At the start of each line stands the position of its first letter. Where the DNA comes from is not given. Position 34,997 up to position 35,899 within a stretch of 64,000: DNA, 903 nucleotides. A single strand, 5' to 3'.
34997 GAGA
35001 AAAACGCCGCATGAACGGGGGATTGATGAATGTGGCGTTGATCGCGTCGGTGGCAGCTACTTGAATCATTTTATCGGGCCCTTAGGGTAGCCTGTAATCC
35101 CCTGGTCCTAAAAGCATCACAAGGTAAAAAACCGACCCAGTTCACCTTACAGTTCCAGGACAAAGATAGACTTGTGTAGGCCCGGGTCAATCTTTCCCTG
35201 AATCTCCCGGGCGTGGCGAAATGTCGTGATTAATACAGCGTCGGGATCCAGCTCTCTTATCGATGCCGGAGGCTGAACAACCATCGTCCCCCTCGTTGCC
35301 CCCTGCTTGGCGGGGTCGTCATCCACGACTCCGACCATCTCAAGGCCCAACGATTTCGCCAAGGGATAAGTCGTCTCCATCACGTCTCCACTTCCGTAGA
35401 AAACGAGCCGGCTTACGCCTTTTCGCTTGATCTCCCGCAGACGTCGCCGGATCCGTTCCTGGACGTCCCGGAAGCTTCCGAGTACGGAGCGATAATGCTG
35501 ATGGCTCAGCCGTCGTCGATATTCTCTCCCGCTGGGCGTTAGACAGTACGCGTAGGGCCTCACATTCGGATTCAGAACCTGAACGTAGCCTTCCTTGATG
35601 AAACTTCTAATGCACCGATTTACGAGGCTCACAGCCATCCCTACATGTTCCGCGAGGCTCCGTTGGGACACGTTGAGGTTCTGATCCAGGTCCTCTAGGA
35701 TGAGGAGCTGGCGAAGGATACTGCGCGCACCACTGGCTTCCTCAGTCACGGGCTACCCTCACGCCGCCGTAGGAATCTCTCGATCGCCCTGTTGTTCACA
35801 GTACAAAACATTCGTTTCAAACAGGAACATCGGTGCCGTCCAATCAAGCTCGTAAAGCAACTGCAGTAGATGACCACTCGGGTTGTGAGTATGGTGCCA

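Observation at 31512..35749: Head-of-operon module: Rex-like regulator, B12 radical SAM enzyme, geranylgeranyl-reductase homolog and the priming phosphoglycosyltransferase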

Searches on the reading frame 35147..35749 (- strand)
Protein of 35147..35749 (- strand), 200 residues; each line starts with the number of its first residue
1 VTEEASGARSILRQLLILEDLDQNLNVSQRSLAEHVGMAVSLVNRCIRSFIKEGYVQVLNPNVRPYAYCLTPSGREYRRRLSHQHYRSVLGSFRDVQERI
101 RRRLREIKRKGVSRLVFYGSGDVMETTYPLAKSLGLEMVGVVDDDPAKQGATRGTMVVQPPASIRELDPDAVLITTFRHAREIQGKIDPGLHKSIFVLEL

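Call 3: search_protein_families(library=pfam, proteins=[window:35147-35749:-], max_evalue=0.01)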
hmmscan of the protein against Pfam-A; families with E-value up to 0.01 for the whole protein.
window:35147-35749:- (200 aa): 7 families
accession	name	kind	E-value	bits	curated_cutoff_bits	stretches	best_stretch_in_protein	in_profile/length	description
PF13412.12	HTH_24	-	4.1e-08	33.1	21.9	1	14-57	5-48/48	Winged helix-turn-helix DNA-binding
PF13545.12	HTH_Crp_2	-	1.9e-05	25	27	1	13-58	5-54/70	Crp-like helix-turn-helix domain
PF08484.17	Methyltransf_14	-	3.7e-05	24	23.5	1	84-186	41-144/160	C-methyltransferase C-terminal domain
PF01047.28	MarR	-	4.4e-05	23.7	24.6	1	13-57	4-48/59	MarR family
PF12802.13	MarR_2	-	0.007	17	27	0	14-58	7-52/61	MarR family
PF25213.1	HVO_A0261_N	-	0.0077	16.5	35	0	13-81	12-74/86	HVO_A0261 N-terminal domain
PF09339.16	HTH_IclR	-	0.0084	16.3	22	0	27-57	19-49/52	IclR helix-turn-helix domain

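Call 4: search_protein_families(library=ncbifam, proteins=[window:35147-35749:-], max_evalue=0.01)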
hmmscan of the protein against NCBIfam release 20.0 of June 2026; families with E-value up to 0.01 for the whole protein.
window:35147-35749:- (200 aa): 3 families
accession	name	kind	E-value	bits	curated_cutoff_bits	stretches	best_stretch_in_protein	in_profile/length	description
TIGR04176.1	MarR_EPS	equivalog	7.3e-13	48.5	88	1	15-107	7-103/105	MarR family EPS-associated transcriptional regulator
NF007342.0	PRK09834.1-4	equivalog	0.00029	19.9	251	1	1-100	4-98/263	DNA-binding transcriptional regulator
TIGR03570.1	NeuD_NnaD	subfamily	0.0028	17.3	160.8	1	115-171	2-59/202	NeuD/PglB/VioB family sugar acetyltransferase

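Call 46: find_homologous_proteins(query=window:35147-35749:-, max_evalue=0.00001)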
Query window:35147-35749:- (200 aa): 153 proteins with E <= 0.00001 among 456 candidates; the best 120 are listed.
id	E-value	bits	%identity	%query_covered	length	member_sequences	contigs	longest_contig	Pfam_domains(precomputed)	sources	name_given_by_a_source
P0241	1.5e-125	434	100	100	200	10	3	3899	PF01047.29,PF13412.13,PF22674.3,PF13545.13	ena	-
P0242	1.1e-87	311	76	90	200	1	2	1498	PF13412.13,PF22674.3,PF12802.14,PF25213.2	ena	-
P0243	7.9e-81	288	70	100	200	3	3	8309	PF13412.13,PF22674.3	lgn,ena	-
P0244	2.2e-73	264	66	92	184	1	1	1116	PF22674.3,PF12802.14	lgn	-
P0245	7.8e-73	262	65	92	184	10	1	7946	PF13412.13,PF22674.3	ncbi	-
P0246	3.8e-71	257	60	96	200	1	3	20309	PF13412.13,PF22674.3,PF12802.14,PF13545.13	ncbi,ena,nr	ncbi:MAG: winged helix-turn-helix transcriptional regulator [Gemmatimonadetes bacterium]|nr:winged h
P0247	3.9e-68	247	63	95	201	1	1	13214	PF01047.29,PF13412.13,PF12802.14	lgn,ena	-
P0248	8.7e-66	239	59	94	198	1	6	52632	PF01047.29,PF13412.13,PF22674.3,PF12802.14,PF25213.2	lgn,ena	-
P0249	3.5e-63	231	63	84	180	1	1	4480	PF13412.13,PF22674.3,PF13545.13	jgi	jgi:hypothetical protein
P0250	4.6e-62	227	57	98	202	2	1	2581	PF13412.13,PF22674.3,PF12802.14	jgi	-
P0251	1.1e-61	226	61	87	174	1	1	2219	PF22674.3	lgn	-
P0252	4.6e-61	224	56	98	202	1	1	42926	PF13412.13,PF22674.3,PF09339.17,PF12802.14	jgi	jgi:DNA-binding MarR family transcriptional regulator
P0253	6.3e-61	223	55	95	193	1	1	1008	PF01047.29,PF13412.13,PF22674.3,PF13404.13,PF12802.14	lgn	-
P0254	1.6e-60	222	55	94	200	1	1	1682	PF13412.13,PF08279.19,PF22674.3,PF12802.14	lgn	-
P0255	2.4e-60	221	55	99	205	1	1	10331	PF13412.13,PF22674.3,PF09339.17,PF12802.14,PF08484.18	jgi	jgi:DNA-binding MarR family transcriptional regulator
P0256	3.2e-60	221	58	90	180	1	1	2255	PF22674.3,PF12802.14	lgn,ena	-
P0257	4.6e-60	221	56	95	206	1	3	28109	PF13412.13,PF22674.3,PF09339.17,PF12802.14,PF13545.13,PF08484.18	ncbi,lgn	-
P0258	7.8e-60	220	56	94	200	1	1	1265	PF13412.13,PF22674.3,PF12802.14,PF08484.18,PF25213.2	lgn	-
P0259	1.6e-59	219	57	95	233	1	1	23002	PF13412.13,PF22674.3,PF12802.14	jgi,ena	-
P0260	5.0e-59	217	56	94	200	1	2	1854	PF13412.13,PF22674.3,PF09339.17,PF12802.14,PF08484.18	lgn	-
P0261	5.2e-59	217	53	100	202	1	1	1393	PF13412.13,PF22674.3,PF12802.14,PF08484.18,PF13560.13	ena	-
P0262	7.7e-59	217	54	99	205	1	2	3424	PF13412.13,PF22674.3,PF12802.14,PF13545.13,PF08484.18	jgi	jgi:DNA-binding MarR family transcriptional regulator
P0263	1.5e-58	216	55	95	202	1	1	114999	PF13412.13,PF22674.3,PF09339.17,PF12802.14,PF08484.18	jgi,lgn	jgi:DNA-binding MarR family transcriptional regulator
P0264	1.6e-58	216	65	82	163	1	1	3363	PF22674.3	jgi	jgi:hypothetical protein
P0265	2.9e-58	215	54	88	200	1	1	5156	PF13412.13,PF22674.3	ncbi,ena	-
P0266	3.5e-58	214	54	97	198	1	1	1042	PF13412.13,PF22674.3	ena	-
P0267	4.6e-58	214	55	95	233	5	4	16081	PF13412.13,PF22674.3,PF12802.14,PF13545.13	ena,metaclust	metaclust:\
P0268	5.2e-58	214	56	95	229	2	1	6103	PF13412.13,PF22674.3,PF12802.14,PF13545.13,PF08484.18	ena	-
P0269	6.5e-58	214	54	88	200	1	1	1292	PF13412.13,PF22674.3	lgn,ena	-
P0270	9.8e-58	213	56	95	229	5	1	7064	PF13412.13,PF22674.3,PF12802.14,PF13545.13,PF08484.18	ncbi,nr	ncbi:MAG: hypothetical protein DMD54_03950 [Gemmatimonadetes bacterium]|nr:MAG: hypothetical protein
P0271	1.3e-57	213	54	98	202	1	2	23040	PF13412.13,PF22674.3,PF09339.17,PF12802.14,PF13545.13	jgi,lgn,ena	-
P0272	1.4e-57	212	54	98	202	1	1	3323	PF13412.13,PF22674.3,PF09339.17,PF12802.14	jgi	jgi:DNA-binding Lrp family transcriptional regulator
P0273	1.4e-57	212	54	98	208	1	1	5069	PF13412.13,PF22674.3,PF09339.17,PF12802.14,PF13545.13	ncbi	-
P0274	1.9e-57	212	54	98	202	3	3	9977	PF13412.13,PF22674.3,PF09339.17,PF12802.14,PF13545.13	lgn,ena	-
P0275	1.9e-57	212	54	95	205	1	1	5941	PF13412.13,PF22674.3,PF12802.14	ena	-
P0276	1.9e-57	212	54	95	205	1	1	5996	PF13412.13,PF22674.3,PF12802.14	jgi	-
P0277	2.2e-57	212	54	100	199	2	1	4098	PF13412.13,PF22674.3,PF12802.14,PF13545.13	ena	-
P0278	6.7e-57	210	59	86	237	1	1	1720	PF13412.13,PF22674.3,PF12802.14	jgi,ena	-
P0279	7.1e-57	210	53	95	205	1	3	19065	PF13412.13,PF22674.3,PF12802.14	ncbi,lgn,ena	-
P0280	7.1e-57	210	53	95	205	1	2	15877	PF13412.13,PF22674.3,PF12802.14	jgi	-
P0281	7.6e-57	210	54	95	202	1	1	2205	PF13412.13,PF22674.3,PF09339.17,PF12802.14,PF13545.13,PF08484.18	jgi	jgi:DNA-binding MarR family transcriptional regulator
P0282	1.8e-56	209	53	95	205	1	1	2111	PF13412.13,PF22674.3,PF12802.14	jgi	-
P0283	2.2e-56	209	53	98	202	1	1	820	PF13412.13,PF22674.3,PF12802.14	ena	-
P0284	2.4e-56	208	55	96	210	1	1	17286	PF13412.13,PF22674.3,PF12802.14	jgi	-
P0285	2.4e-56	208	55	96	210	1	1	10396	PF13412.13,PF22674.3,PF09339.17,PF12802.14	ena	-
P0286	2.6e-56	208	54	98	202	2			PF13412.13,PF22674.3,PF12802.14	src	-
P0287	2.8e-56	208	54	95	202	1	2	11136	PF13412.13,PF22674.3,PF09339.17,PF12802.14,PF13545.13,PF08484.18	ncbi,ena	-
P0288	2.8e-56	208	54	95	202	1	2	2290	PF13412.13,PF22674.3,PF09339.17,PF12802.14,PF13545.13,PF08484.18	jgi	-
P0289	3.0e-56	208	61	82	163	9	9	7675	PF22674.3,PF08484.18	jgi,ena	-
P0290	3.3e-56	208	54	95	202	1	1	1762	PF13412.13,PF22674.3,PF09339.17,PF12802.14,PF13545.13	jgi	-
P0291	3.9e-56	208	55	94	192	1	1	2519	PF01047.29,PF13412.13,PF22674.3,PF09339.17,PF12802.14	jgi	jgi:DNA-binding Lrp family transcriptional regulator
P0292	4.4e-56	208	53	88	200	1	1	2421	PF13412.13,PF22674.3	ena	-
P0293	4.6e-56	208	53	98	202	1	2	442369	PF13412.13,PF22674.3,PF12802.14,PF08484.18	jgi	-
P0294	5.7e-56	207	56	88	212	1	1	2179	PF13412.13,PF25212.3,PF22674.3,PF12802.14,PF25213.2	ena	-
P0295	6.4e-56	207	53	95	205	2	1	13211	PF13412.13,PF22674.3,PF12802.14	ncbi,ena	-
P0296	8.1e-56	207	53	98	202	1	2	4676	PF13412.13,PF22674.3,PF09339.17,PF12802.14,PF13545.13,PF08484.18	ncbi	-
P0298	1.0e-55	206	55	95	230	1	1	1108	PF01047.29,PF13412.13,PF22674.3,PF12802.14,PF13545.13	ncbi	-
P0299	1.0e-55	206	53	98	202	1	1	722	PF13412.13,PF22674.3,PF12802.14,PF08484.18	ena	-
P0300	1.2e-55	206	55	95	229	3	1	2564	PF13412.13,PF22674.3,PF12802.14,PF13545.13,PF08484.18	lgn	-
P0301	2.4e-55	205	60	82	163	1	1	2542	PF22674.3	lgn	-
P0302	2.6e-55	205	54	88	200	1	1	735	PF13412.13,PF22674.3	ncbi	-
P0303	2.9e-55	205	53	94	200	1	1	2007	PF13412.13,PF22674.3,PF12802.14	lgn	-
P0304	3.1e-55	205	53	94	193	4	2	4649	PF13412.13,PF22674.3,PF12802.14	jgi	jgi:DNA-binding MarR family transcriptional regulator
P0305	3.2e-55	205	54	95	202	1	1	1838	PF13412.13,PF22674.3,PF09339.17,PF12802.14,PF13545.13,PF08484.18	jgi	-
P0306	3.4e-55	205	52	100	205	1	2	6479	PF13412.13,PF22674.3,PF09339.17,PF12802.14,PF13545.13,PF08484.18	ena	-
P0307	3.7e-55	205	53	98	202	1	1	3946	PF13412.13,PF22674.3,PF12802.14,PF13545.13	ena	-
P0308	4.4e-55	204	54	95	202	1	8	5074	PF13412.13,PF22674.3,PF09339.17,PF12802.14,PF08484.18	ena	-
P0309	4.4e-55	204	54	95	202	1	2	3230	PF13412.13,PF22674.3,PF09339.17,PF12802.14,PF08484.18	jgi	-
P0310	4.5e-55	204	54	95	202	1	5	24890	PF13412.13,PF22674.3,PF09339.17,PF12802.14,PF13545.13,PF08484.18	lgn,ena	-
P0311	4.5e-55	204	54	95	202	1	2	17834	PF13412.13,PF22674.3,PF09339.17,PF12802.14,PF13545.13,PF08484.18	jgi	-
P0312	4.8e-55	204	54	95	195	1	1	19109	PF13412.13,PF22674.3,PF09339.17,PF12802.14,PF13545.13,PF08484.18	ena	-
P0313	4.9e-55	204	54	95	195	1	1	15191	PF13412.13,PF22674.3,PF09339.17,PF12802.14,PF13545.13,PF08484.18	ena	-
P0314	4.9e-55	204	50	100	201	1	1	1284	PF13412.13,PF22674.3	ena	-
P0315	4.9e-55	204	54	95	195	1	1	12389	PF13412.13,PF22674.3,PF09339.17,PF12802.14,PF13545.13,PF08484.18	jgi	-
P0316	5.7e-55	204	54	95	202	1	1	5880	PF13412.13,PF22674.3,PF09339.17,PF12802.14,PF08484.18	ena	-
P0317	6.1e-55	204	53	95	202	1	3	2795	PF13412.13,PF22674.3,PF09339.17,PF12802.14,PF13545.13,PF08484.18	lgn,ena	-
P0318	6.1e-55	204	53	95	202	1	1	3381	PF13412.13,PF22674.3,PF09339.17,PF12802.14,PF13545.13,PF08484.18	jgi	-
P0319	7.5e-55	204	52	98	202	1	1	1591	PF13412.13,PF22674.3,PF09339.17,PF12802.14,PF13545.13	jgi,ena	-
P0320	8.4e-55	203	54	95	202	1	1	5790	PF13412.13,PF22674.3,PF09339.17,PF12802.14,PF08484.18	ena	-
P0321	9.8e-55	203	52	98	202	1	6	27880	PF13412.13,PF22674.3,PF09339.17,PF12802.14,PF13545.13,PF08484.18,PF25213.2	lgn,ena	-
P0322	1.1e-54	203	54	88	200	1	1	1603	PF13412.13,PF22674.3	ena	-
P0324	1.1e-54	203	52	98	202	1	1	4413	PF13412.13,PF22674.3,PF12802.14,PF08484.18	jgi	-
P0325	2.3e-54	202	53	95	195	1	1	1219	PF13412.13,PF22674.3,PF09339.17,PF12802.14,PF13545.13,PF08484.18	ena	-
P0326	4.8e-54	201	52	98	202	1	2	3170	PF13412.13,PF22674.3,PF09339.17,PF12802.14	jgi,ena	-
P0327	5.3e-54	201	53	95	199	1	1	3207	PF13412.13,PF13730.13,PF22674.3,PF09339.17,PF12802.14,PF13545.13,PF08484.18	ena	-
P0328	8.9e-54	200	54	95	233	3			PF13412.13,PF22674.3,PF12802.14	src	-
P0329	9.0e-54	200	53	97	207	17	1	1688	PF13412.13,PF22674.3,PF09339.17,PF12802.14,PF13545.13,PF08484.18,PF25213.2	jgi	-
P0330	9.5e-54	200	53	98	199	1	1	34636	PF01047.29,PF13412.13,PF08279.19,PF22674.3,PF12802.14,PF13545.13,PF25213.2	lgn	-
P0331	1.1e-53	200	53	95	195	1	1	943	PF13412.13,PF22674.3,PF09339.17,PF12802.14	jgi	jgi:DNA-binding Lrp family transcriptional regulator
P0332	1.1e-53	200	52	95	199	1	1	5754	PF13412.13,PF22674.3,PF09339.17,PF12802.14,PF13545.13,PF08484.18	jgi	jgi:DNA-binding Lrp family transcriptional regulator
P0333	2.7e-53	199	50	95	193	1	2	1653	PF13412.13,PF22674.3,PF12802.14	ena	-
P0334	2.7e-53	198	56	82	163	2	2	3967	PF22674.3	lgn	-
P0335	3.6e-53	198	52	94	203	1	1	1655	PF13412.13,PF22674.3,PF12802.14,PF25213.2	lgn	-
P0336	4.5e-53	198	52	94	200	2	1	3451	PF22674.3,PF12802.14,PF08484.18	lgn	-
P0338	9.2e-53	197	52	88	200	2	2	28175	PF13412.13,PF22674.3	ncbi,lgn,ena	-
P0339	9.4e-53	197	51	94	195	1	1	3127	PF13412.13,PF22674.3,PF12802.14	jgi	-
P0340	1.0e-52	197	59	82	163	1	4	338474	PF22674.3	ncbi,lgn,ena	-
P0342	1.7e-52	196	52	94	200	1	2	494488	PF13412.13,PF22674.3,PF08484.18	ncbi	-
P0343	2.6e-52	195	57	75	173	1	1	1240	PF22674.3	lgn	-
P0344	2.8e-52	195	51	94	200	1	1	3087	PF13412.13,PF22674.3,PF12802.14,PF08484.18,PF08100.19,PF25213.2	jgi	jgi:DNA-binding MarR family transcriptional regulator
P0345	3.3e-52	195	53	95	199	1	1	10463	PF01047.29,PF13412.13,PF13730.13,PF22674.3,PF09339.17,PF12802.14,PF00392.28,PF13545.13,PF08484.18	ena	-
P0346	4.6e-52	194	53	88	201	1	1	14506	PF22674.3,PF12802.14,PF08484.18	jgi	jgi:DNA-binding MarR family transcriptional regulator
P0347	1.4e-51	193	51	98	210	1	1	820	PF13412.13,PF22674.3,PF12802.14,PF13545.13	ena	-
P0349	2.3e-51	192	52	97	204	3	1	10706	PF13412.13,PF13730.13,PF01978.26,PF22674.3,PF09339.17,PF12802.14,PF00392.28,PF13545.13,PF08484.18,PF25213.2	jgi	jgi:DNA-binding transcriptional regulator YhcF (GntR family)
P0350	3.2e-51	192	53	91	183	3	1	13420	PF13412.13,PF22674.3,PF12802.14,PF13545.13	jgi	-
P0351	4.2e-51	191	59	82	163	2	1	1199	PF22674.3,PF08484.18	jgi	jgi:hypothetical protein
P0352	4.8e-51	191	48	96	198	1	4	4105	PF13412.13,PF22674.3,PF12802.14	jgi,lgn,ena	-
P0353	7.5e-51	191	49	92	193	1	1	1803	PF01047.29,PF13412.13,PF22674.3,PF12802.14,PF08484.18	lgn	-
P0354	9.4e-51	190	52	95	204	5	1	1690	PF01047.29,PF13412.13,PF22674.3,PF09339.17,PF12802.14,PF00392.28,PF13545.13,PF08484.18,PF25213.2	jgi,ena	-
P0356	1.1e-50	190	52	96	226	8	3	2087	PF13412.13,PF13730.13,PF22674.3,PF12802.14,PF13545.13,PF08484.18,PF25213.2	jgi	-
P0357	1.4e-50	190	51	89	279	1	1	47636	PF13412.13,PF22674.3,PF12802.14,PF08100.19,PF25213.2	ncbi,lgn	-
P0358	1.5e-50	190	52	95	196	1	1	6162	PF13412.13,PF22674.3,PF09339.17,PF12802.14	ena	-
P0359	2.1e-50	189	51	95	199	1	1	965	PF13412.13,PF22674.3,PF08100.19,PF25213.2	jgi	jgi:DNA-binding MarR family transcriptional regulator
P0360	2.8e-50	189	50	94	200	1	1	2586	PF13412.13,PF22674.3,PF12802.14,PF08484.18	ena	-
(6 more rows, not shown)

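Call 48: search_protein_families(library=pfam, proteins=[window:35147-35749:-, P0263, P0248], max_evalue=10)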
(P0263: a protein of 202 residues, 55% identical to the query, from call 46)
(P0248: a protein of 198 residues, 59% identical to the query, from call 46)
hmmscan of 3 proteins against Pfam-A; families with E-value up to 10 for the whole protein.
window:35147-35749:- (200 aa): 8 families
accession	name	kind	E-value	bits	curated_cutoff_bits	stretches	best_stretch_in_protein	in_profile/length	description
PF13412.12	HTH_24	-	4.1e-08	33.1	21.9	1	14-57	5-48/48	Winged helix-turn-helix DNA-binding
PF13545.12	HTH_Crp_2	-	1.9e-05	25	27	1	13-58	5-54/70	Crp-like helix-turn-helix domain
PF08484.17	Methyltransf_14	-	3.7e-05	24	23.5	1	84-186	41-144/160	C-methyltransferase C-terminal domain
PF01047.28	MarR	-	4.4e-05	23.7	24.6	1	13-57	4-48/59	MarR family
PF12802.13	MarR_2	-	0.007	17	27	1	14-58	7-52/61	MarR family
PF25213.1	HVO_A0261_N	-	0.0077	16.5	35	1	13-81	12-74/86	HVO_A0261 N-terminal domain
PF09339.16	HTH_IclR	-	0.0084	16.3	22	1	27-57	19-49/52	IclR helix-turn-helix domain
PF13478.12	XdhC_C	-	0.045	14.7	29.7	1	115-182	1-57/125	XdhC Rossmann domain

P0263 (202 aa): 30 families (the best 25 are shown)
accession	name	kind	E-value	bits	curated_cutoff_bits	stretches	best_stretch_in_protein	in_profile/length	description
PF13412.12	HTH_24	-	2.5e-10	40.2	21.9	1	12-59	1-48/48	Winged helix-turn-helix DNA-binding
PF12802.13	MarR_2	-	3.7e-07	30.7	27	1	19-59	10-51/61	MarR family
PF08484.17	Methyltransf_14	-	1.9e-05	25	23.5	1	95-189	50-145/160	C-methyltransferase C-terminal domain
PF09339.16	HTH_IclR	-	2.7e-05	24.3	22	1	30-59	20-49/52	IclR helix-turn-helix domain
PF13545.12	HTH_Crp_2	-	4.2e-05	23.9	27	1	27-62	21-56/70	Crp-like helix-turn-helix domain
PF01047.28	MarR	-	0.00014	22.1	24.6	1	23-59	12-48/59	MarR family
PF25213.1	HVO_A0261_N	-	0.00017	21.8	35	1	16-81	13-72/86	HVO_A0261 N-terminal domain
PF13560.12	HTH_31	-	0.0002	22.1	27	1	8-50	2-36/64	Helix-turn-helix domain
PF13404.12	HTH_AsnC-type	-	0.00024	21.3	27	1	17-47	6-36/42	AsnC-type helix-turn-helix domain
PF25212.1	HVO_A0114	-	0.00037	20.7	27.6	1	8-60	16-68/84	HVO_A0114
PF00392.27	GntR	-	0.0012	18.9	27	1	14-63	8-59/64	Bacterial regulatory proteins, gntR family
PF08281.18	Sigma70_r4_2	-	0.0013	18.7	25.7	1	16-49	14-47/54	Sigma-70, region 4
PF00126.33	HTH_1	-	0.0015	18.9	26.6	2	35-77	20-60/60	Bacterial regulatory helix-turn-helix protein, lysR family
PF00325.26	Crp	-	0.0023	18.1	21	1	30-55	4-29/32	Bacterial regulatory proteins, crp family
PF01381.28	HTH_3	-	0.0037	17.7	23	1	28-50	9-31/55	Helix-turn-helix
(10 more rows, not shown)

P0248 (198 aa): 16 families
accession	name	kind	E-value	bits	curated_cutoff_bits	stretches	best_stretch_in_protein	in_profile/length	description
PF13412.12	HTH_24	-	7.7e-08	32.2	21.9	1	13-54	6-47/48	Winged helix-turn-helix DNA-binding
PF12802.13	MarR_2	-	1.3e-07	32.1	27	1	11-57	6-53/61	MarR family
PF01047.28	MarR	-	1.7e-05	25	24.6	1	13-55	6-48/59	MarR family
PF25213.1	HVO_A0261_N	-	2.4e-05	24.6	35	1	15-82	16-77/86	HVO_A0261 N-terminal domain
PF08484.17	Methyltransf_14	-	6.5e-05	23.2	23.5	1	86-186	45-146/160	C-methyltransferase C-terminal domain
PF13545.12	HTH_Crp_2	-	0.0045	17.4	27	1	23-58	21-56/70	Crp-like helix-turn-helix domain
PF01638.23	HxlR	-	0.014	15.7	20.8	1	9-77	4-74/91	HxlR-like helix-turn-helix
PF01325.25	Fe_dep_repress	-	0.018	15.7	26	1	25-57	23-55/60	Iron dependent repressor, N-terminal DNA binding domain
PF09339.16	HTH_IclR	-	0.074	13.3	22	1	15-55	8-49/52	IclR helix-turn-helix domain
PF01978.25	TrmB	-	0.075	13.3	25.6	1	24-67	22-63/68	Sugar-specific transcriptional regulator TrmB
PF13404.12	HTH_AsnC-type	-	0.078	13.2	27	1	15-48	8-41/42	AsnC-type helix-turn-helix domain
PF13730.12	HTH_36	-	0.097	12.9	25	1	20-54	22-55/55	Helix-turn-helix domain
PF17836.7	PglD_N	-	0.14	13.1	23.4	1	113-170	2-59/78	PglD N-terminal domain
PF25212.1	HVO_A0114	-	0.16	12.2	27.6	1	8-57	22-69/84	HVO_A0114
PF13613.12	HTH_Tnp_4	-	0.16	12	27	1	23-51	18-46/53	Helix-turn-helix of DDE superfamily endonuclease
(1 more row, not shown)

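Call 49: find_encoding_contigs(protein=P0248, flank=8000, max_places=3)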
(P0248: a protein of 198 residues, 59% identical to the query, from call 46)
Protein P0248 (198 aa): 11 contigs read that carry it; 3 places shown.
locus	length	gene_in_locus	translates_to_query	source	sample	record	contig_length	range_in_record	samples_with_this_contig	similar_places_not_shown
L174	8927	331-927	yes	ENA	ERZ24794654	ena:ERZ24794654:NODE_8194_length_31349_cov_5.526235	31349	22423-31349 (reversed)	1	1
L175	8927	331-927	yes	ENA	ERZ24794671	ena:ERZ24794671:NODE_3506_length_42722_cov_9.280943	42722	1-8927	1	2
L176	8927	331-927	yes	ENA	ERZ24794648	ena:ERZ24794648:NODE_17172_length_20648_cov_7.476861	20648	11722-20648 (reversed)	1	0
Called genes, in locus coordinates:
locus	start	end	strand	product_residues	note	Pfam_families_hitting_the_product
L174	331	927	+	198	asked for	PF25213:HVO_A0261_N (faint), PF01047:MarR (faint), PF12802:MarR_2, PF13412:HTH_24 (weak), PF22674:C2185-like_N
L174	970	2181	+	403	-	PF01370:Epimerase, PF16363:GDP_Man_Dehyd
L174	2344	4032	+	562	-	PF04101:Glyco_tran_28_C (weak)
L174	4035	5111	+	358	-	PF03102:NeuB, PF08666:SAF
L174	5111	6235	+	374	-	-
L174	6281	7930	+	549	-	PF04932:Wzy_C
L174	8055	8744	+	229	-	PF02348:CTP_transf_3, PF12804:NTP_transf_3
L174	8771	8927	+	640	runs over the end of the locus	PF27859:LIC12162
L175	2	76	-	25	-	?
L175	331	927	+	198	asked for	PF25213:HVO_A0261_N (faint), PF01047:MarR (faint), PF12802:MarR_2, PF13412:HTH_24 (weak), PF22674:C2185-like_N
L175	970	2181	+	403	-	PF01370:Epimerase, PF16363:GDP_Man_Dehyd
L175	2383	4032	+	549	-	PF04101:Glyco_tran_28_C (weak)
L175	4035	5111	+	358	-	PF03102:NeuB, PF08666:SAF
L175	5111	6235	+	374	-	-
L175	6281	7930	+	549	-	PF04932:Wzy_C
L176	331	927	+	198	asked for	PF25213:HVO_A0261_N (faint), PF01047:MarR (faint), PF12802:MarR_2, PF13412:HTH_24 (weak), PF22674:C2185-like_N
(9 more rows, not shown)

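Call 61: predict_structure(alignment_id=A3)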
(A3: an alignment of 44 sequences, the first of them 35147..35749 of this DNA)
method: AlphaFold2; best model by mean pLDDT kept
length: 200 residues; sequences in the alignment: 44
mean_pLDDT: 90.3   pTM: 0.71
mean pLDDT of the five models: 90.3, 88.6, 88.3, 87.5, 86.9
residues with pLDDT >= 90: 140; 70-90: 52; 50-70: 7; < 50: 1
segments of 3 or more residues with pLDDT < 50: none
pLDDT, mean of each block of 10 residues (from residue 1): 64 94 88 93 96 94 86 97 91 92 96 95 93 96 95 91 93 83 81 85
secondary structure, 60 per line:
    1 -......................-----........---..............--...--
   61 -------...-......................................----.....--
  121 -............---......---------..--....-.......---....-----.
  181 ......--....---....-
elements in order: H2-23 H29-36 H40-53 E56-58 E68-70 H72-109 E114-118 H122-133 E137-142 E156-159 H161-167 E171-174 H180-186 H189-192 E196-199
